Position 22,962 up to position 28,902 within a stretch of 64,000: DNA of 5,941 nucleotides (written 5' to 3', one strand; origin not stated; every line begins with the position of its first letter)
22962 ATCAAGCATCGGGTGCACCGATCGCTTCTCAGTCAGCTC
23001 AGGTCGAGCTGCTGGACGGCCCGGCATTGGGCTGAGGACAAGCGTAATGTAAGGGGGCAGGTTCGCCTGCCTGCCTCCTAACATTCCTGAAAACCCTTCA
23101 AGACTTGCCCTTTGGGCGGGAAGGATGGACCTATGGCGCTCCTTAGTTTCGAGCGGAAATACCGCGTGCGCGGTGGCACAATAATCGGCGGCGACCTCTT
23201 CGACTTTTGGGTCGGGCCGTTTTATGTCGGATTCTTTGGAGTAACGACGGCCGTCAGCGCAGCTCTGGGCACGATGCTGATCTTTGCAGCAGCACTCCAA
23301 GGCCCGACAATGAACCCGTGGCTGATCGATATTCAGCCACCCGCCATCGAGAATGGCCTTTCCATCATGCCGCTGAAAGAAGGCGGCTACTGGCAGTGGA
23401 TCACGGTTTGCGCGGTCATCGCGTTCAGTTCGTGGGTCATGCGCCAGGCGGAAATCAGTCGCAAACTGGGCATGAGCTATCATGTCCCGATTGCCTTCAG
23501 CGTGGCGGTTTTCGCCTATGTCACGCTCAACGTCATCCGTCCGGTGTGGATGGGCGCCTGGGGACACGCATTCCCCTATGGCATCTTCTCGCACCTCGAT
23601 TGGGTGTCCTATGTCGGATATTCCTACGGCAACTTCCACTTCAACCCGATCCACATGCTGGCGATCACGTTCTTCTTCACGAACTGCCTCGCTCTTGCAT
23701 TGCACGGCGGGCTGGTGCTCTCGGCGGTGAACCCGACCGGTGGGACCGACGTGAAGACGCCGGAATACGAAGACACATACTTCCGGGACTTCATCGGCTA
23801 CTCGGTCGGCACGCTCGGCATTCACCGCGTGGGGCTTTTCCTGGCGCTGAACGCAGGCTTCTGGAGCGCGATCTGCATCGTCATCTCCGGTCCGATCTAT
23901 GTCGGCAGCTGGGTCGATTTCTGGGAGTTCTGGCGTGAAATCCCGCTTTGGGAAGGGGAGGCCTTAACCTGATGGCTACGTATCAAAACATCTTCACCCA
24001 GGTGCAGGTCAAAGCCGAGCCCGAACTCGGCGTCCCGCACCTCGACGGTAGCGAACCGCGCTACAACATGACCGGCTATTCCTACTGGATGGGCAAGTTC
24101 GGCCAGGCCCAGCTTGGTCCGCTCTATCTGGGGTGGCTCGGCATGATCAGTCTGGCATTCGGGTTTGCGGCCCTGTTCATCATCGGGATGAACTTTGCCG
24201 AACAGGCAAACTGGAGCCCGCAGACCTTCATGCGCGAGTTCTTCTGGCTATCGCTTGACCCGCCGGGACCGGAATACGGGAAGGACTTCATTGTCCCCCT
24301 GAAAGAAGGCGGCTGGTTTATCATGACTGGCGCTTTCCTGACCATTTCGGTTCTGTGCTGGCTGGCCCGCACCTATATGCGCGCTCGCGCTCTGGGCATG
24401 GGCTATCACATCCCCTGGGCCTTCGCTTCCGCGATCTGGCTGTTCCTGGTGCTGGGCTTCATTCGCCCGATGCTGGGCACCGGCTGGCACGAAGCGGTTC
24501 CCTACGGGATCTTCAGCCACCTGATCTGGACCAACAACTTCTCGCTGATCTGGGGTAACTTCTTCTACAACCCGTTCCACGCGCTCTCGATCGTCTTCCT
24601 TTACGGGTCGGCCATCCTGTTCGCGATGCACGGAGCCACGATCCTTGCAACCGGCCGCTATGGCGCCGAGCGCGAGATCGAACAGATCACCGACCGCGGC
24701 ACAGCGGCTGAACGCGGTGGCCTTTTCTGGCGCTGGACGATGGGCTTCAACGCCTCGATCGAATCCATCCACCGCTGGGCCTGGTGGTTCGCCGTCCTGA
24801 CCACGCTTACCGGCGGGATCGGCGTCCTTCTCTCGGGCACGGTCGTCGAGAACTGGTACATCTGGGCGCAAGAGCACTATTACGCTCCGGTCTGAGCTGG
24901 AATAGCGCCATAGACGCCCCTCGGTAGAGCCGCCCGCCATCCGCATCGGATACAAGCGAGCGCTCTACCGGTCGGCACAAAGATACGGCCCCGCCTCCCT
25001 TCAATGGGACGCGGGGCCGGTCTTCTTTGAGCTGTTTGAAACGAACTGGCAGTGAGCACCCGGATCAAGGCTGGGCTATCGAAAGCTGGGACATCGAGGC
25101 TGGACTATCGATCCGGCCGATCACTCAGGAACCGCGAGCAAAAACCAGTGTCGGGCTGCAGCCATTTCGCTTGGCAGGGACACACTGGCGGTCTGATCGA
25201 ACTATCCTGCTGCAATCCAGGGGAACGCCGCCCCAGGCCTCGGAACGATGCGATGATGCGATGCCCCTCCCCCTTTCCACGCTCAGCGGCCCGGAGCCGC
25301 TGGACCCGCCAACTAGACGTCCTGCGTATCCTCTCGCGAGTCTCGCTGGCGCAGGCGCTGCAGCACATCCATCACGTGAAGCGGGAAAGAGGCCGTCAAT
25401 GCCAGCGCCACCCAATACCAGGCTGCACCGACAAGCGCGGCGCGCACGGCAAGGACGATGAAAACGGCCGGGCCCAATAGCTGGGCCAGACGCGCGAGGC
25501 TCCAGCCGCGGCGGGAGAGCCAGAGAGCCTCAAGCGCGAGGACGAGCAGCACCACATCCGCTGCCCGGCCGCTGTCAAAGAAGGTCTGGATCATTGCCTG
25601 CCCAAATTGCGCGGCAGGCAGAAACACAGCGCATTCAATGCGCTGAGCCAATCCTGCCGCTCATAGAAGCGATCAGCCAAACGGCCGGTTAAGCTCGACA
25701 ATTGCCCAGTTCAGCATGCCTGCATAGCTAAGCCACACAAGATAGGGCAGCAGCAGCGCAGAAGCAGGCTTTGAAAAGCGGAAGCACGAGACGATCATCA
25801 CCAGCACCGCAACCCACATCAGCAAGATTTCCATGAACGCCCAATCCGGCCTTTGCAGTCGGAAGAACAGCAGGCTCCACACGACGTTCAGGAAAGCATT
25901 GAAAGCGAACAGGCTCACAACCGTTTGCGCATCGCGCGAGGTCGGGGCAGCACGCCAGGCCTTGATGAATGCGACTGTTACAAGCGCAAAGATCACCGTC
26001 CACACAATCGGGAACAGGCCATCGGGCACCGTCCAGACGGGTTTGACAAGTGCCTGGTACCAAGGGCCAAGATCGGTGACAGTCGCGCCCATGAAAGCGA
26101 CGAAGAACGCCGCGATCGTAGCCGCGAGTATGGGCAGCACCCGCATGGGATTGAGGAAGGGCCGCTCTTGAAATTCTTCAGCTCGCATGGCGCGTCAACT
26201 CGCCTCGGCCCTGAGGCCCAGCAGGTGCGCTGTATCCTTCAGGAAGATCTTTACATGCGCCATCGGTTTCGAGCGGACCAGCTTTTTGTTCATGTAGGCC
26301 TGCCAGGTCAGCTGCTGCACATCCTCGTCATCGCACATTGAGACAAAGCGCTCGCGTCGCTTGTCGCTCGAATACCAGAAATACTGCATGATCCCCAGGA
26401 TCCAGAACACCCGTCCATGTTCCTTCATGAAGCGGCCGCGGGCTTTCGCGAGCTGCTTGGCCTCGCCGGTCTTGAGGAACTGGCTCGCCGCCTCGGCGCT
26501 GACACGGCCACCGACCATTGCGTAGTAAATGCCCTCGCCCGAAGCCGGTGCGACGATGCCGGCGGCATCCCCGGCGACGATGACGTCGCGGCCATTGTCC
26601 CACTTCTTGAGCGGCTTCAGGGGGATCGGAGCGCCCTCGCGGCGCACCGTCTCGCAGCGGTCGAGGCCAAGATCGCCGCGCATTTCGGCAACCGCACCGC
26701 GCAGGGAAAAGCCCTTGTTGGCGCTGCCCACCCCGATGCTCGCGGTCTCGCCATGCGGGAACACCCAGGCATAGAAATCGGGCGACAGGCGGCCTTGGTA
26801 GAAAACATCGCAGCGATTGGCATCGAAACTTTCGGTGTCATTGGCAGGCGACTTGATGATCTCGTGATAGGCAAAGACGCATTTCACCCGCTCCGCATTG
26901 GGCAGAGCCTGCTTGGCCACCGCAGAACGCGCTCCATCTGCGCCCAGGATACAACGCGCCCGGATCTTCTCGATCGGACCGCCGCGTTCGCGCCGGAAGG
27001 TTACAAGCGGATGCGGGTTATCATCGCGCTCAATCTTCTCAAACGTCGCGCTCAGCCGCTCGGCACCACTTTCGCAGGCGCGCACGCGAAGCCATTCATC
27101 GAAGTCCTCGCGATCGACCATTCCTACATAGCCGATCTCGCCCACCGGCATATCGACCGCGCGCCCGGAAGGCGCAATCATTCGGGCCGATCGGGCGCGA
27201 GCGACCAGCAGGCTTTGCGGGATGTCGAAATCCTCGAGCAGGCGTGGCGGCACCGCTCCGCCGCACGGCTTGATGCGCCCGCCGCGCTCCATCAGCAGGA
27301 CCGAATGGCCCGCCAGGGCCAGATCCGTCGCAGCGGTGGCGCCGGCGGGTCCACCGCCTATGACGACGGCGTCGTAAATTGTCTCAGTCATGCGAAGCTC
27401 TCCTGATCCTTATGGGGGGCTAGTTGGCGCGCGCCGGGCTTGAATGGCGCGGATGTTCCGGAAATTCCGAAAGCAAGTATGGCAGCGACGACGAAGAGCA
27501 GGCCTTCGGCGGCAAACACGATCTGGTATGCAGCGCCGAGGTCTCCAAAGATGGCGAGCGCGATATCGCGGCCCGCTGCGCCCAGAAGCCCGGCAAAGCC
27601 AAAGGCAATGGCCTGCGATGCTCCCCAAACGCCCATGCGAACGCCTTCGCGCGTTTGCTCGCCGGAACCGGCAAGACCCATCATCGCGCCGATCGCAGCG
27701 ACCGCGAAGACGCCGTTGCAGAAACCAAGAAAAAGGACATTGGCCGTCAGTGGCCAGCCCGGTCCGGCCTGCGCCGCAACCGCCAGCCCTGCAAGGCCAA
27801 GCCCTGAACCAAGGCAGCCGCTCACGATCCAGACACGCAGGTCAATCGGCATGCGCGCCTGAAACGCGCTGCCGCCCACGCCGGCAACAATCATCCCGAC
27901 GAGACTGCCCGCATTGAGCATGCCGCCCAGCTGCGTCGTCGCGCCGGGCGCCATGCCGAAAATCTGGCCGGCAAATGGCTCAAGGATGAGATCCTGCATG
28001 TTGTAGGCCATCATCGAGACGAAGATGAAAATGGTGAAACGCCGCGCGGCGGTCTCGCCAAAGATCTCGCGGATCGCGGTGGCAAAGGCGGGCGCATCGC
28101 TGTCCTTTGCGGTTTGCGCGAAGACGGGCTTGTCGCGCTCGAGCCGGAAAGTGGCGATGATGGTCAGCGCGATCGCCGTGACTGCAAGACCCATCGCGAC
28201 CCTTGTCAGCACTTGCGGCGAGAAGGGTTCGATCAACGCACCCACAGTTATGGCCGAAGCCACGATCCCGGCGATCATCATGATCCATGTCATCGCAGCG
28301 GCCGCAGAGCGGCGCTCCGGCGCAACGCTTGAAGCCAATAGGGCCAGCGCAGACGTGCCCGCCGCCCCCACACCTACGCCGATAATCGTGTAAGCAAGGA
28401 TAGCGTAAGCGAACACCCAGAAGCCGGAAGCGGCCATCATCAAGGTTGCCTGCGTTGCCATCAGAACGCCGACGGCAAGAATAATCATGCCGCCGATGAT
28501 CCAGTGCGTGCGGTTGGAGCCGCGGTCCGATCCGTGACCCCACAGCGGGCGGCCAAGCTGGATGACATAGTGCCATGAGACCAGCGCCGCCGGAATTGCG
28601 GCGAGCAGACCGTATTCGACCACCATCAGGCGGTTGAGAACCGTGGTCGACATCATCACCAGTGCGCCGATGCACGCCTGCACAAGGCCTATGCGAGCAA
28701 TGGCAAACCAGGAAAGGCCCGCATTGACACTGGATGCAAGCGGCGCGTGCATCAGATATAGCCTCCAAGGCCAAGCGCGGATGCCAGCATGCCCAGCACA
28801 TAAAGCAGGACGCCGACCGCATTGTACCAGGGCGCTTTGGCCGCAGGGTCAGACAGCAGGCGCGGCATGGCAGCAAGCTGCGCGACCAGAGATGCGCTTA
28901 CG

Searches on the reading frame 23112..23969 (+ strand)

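Call 16: search_protein_families(library=ncbifam, proteins=[window:23112-23969:+])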
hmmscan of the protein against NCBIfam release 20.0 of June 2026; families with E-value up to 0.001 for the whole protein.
window:23112-23969:+ (286 aa): 5 families
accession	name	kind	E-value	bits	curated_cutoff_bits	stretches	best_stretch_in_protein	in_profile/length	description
TIGR01157.1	pufL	equivalog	3.9e-134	445.4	266.2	1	42-280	1-239/239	photosynthetic reaction center subunit L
NF011075.0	PRK14505.1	equivalog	2.8e-64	217.5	904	1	21-282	51-307/643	bifunctional photosynthetic reaction center subunit L/M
TIGR01115.1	pufM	equivalog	3.6e-42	144.7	364.25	1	28-268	42-295/305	photosynthetic reaction center subunit M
TIGR01151.1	psbA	equivalog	9.8e-11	40.9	596.05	1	88-206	106-223/360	photosystem II q(b) protein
TIGR01152.1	psbD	equivalog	6.7e-10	38.6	600.6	1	88-206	105-222/352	photosystem II D2 protein (photosystem q(a) protein)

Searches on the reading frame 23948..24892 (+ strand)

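Call 17: search_protein_families(library=ncbifam, max_evalue=1e-15, proteins=[window:23948-24892:+])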
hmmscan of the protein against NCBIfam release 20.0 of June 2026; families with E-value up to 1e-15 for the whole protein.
window:23948-24892:+ (315 aa): 3 families
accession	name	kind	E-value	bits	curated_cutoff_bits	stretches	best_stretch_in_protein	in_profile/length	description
TIGR01115.1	pufM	equivalog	4.6e-142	472.7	364.25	1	9-314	1-305/305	photosynthetic reaction center subunit M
NF011075.0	PRK14505.1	equivalog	2e-75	254.3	904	1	42-308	355-622/643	bifunctional photosynthetic reaction center subunit L/M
TIGR01157.1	pufL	equivalog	5.9e-35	120.8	266.2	1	94-306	24-229/239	photosynthetic reaction center subunit L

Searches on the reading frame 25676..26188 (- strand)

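Call 17: search_protein_families(library=ncbifam, max_evalue=1e-15, proteins=[window:25676-26188:-])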
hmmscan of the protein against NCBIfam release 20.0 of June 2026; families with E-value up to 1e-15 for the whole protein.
window:25676-26188:- (171 aa): 1 family
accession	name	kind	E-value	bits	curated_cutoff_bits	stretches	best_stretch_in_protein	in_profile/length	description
NF047825.1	T-richsensTspOAlph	equivalog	4.8e-29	101.5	180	1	23-168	8-149/152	tryptophan-rich sensory protein TspO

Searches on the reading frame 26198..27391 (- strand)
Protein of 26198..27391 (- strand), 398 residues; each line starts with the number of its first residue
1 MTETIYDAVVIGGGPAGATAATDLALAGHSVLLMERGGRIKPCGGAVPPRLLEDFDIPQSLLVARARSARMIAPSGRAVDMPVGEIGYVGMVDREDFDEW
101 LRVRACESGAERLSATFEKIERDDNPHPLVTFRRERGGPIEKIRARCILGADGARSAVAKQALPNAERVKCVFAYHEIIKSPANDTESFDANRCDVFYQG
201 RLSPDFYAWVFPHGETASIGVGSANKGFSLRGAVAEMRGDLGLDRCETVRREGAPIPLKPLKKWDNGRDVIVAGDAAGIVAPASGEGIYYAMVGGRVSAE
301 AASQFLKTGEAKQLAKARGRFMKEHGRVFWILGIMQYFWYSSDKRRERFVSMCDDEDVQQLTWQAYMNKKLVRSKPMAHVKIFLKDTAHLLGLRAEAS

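Call 17: search_protein_families(library=ncbifam, max_evalue=1e-15, proteins=[window:26198-27391:-])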
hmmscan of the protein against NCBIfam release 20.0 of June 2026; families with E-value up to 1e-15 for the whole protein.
window:26198-27391:- (398 aa): 6 families
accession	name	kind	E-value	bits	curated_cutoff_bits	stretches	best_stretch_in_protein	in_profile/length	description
TIGR02023.1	BchP-ChlP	subfamily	1.2e-149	498.6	343.3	1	6-391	1-387/388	geranylgeranyl diphosphate reductase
TIGR02032.1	GG-red-SF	subfamily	2.9e-71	240.6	158.8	1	6-301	1-296/297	geranylgeranyl reductase family protein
TIGR02028.1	ChlP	equivalog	4.7e-70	236.4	505.3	1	9-390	4-396/398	geranylgeranyl reductase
NF041080.1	DGGGPL_reductase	equivalog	1.3e-25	90.1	580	1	6-335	2-346/447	digeranylgeranylglycerophospholipid reductase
NF041160.1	DGGPL_Thplmales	equivalog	7.7e-20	71.2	780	1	5-309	3-317/396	digeranylgeranylglycerophospholipid reductase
NF049967.1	QhpG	equivalog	2.5e-19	69.5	240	0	9-189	2-175/423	flavin-dependent monooxygenase QhpG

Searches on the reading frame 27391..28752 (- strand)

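Call 17: search_protein_families(library=ncbifam, max_evalue=1e-15, proteins=[window:27391-28752:-])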
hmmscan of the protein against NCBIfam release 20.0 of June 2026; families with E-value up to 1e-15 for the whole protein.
window:27391-28752:- (454 aa): 0 families

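Call 47: search_protein_families(library=pfam, max_evalue=0.00001, proteins=[window:27391-28752:-])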
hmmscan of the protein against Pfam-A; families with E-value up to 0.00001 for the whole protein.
window:27391-28752:- (454 aa): 2 families
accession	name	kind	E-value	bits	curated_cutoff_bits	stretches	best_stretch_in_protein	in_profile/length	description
PF03209.21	PUCC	-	1.1e-90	305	21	1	38-431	1-397/401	PUCC protein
PF07690.21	MFS_1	-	1.1e-14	54.6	33.4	1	26-365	6-327/347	Major Facilitator Superfamily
